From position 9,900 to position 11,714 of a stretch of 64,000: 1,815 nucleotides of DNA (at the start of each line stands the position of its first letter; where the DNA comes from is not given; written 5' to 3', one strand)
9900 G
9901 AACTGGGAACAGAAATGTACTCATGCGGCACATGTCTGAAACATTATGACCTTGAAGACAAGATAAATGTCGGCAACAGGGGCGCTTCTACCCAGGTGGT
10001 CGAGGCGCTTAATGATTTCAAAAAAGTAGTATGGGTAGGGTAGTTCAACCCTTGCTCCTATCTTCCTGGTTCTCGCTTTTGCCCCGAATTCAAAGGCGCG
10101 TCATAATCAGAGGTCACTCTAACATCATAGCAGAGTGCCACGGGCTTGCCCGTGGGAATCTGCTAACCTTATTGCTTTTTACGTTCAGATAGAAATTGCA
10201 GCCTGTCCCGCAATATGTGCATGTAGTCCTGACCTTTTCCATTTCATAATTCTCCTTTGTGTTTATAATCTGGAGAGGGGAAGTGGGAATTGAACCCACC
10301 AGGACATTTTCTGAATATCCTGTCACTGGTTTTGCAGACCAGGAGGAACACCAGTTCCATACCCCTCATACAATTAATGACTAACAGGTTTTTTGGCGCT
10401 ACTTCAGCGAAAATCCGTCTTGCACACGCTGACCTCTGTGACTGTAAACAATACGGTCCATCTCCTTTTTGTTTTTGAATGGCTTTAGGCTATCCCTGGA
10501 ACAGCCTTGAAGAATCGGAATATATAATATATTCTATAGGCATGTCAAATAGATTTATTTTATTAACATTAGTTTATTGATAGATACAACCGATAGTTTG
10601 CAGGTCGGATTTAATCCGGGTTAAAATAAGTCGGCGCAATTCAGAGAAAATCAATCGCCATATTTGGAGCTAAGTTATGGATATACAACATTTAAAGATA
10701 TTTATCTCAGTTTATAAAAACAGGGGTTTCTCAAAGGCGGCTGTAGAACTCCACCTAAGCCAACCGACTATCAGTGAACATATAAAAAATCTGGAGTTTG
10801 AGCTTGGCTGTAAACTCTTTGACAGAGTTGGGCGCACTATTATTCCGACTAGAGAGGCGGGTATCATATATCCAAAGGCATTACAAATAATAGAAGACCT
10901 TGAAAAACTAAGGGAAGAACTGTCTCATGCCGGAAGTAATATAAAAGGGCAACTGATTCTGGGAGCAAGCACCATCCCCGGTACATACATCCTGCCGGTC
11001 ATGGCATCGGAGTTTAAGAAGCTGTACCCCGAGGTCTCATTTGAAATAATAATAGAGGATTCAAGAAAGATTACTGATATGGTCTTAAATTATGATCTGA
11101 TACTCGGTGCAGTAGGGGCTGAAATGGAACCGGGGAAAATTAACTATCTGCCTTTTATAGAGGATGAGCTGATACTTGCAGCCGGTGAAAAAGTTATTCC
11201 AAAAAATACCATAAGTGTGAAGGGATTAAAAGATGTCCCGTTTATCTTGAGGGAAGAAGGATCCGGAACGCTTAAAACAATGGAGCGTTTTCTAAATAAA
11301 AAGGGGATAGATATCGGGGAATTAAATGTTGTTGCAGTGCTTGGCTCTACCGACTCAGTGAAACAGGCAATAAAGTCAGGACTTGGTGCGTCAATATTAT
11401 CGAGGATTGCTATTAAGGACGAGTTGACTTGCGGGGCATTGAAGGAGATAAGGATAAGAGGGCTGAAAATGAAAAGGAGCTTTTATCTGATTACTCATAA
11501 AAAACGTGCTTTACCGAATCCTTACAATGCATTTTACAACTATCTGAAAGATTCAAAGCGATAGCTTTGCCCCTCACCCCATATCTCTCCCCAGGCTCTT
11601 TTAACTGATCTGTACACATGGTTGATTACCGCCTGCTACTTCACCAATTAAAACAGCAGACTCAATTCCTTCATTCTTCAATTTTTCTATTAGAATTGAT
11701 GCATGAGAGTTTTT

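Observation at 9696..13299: Compact selenium-associated locus: DsrE/YedF-like, selC-like tRNA, fdh remnant, LysR, selD(Sec), divergent nikR-nikMNQO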

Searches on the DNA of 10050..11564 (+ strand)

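Call 9: search_rna_families(source=window, start=10050, end=10700, threshold=evalue, max_evalue=1, show_alignments=3)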
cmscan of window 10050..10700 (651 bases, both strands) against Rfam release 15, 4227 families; matches with E-value up to 1: 1.
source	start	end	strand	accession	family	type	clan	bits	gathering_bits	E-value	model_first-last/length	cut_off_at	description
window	10275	10367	-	RF01852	tRNA-Sec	Gene; tRNA;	CL00001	56.7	47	8.4e-11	1-91/91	no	Selenocysteine transfer RNA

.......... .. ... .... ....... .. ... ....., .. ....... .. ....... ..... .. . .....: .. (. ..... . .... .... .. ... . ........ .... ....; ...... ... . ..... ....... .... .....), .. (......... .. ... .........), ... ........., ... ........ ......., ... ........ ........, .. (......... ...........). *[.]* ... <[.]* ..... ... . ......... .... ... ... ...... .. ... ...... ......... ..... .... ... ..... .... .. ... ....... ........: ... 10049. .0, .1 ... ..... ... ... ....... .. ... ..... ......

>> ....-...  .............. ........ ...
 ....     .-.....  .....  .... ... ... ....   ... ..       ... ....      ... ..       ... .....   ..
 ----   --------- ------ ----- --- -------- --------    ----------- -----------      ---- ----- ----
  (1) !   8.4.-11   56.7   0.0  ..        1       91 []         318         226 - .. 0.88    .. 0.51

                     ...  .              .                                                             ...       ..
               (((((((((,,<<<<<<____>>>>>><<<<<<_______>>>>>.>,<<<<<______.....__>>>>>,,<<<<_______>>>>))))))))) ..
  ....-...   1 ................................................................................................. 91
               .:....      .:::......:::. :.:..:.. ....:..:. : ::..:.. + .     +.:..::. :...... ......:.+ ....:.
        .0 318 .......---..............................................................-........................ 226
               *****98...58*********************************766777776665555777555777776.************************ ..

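Call 27: search_rna_families(source=L002, threshold=gathering, show_alignments=2)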
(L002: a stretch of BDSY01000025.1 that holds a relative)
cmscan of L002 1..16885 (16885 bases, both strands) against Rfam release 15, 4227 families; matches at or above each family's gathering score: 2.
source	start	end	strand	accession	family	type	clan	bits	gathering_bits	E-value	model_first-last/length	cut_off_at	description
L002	5662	5735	-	RF00005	tRNA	Gene; tRNA;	CL00001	64.2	29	3.3e-12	1-71/71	no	tRNA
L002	7751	7822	+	RF00005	tRNA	Gene; tRNA;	CL00001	57.2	29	2.8e-10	1-71/71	no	tRNA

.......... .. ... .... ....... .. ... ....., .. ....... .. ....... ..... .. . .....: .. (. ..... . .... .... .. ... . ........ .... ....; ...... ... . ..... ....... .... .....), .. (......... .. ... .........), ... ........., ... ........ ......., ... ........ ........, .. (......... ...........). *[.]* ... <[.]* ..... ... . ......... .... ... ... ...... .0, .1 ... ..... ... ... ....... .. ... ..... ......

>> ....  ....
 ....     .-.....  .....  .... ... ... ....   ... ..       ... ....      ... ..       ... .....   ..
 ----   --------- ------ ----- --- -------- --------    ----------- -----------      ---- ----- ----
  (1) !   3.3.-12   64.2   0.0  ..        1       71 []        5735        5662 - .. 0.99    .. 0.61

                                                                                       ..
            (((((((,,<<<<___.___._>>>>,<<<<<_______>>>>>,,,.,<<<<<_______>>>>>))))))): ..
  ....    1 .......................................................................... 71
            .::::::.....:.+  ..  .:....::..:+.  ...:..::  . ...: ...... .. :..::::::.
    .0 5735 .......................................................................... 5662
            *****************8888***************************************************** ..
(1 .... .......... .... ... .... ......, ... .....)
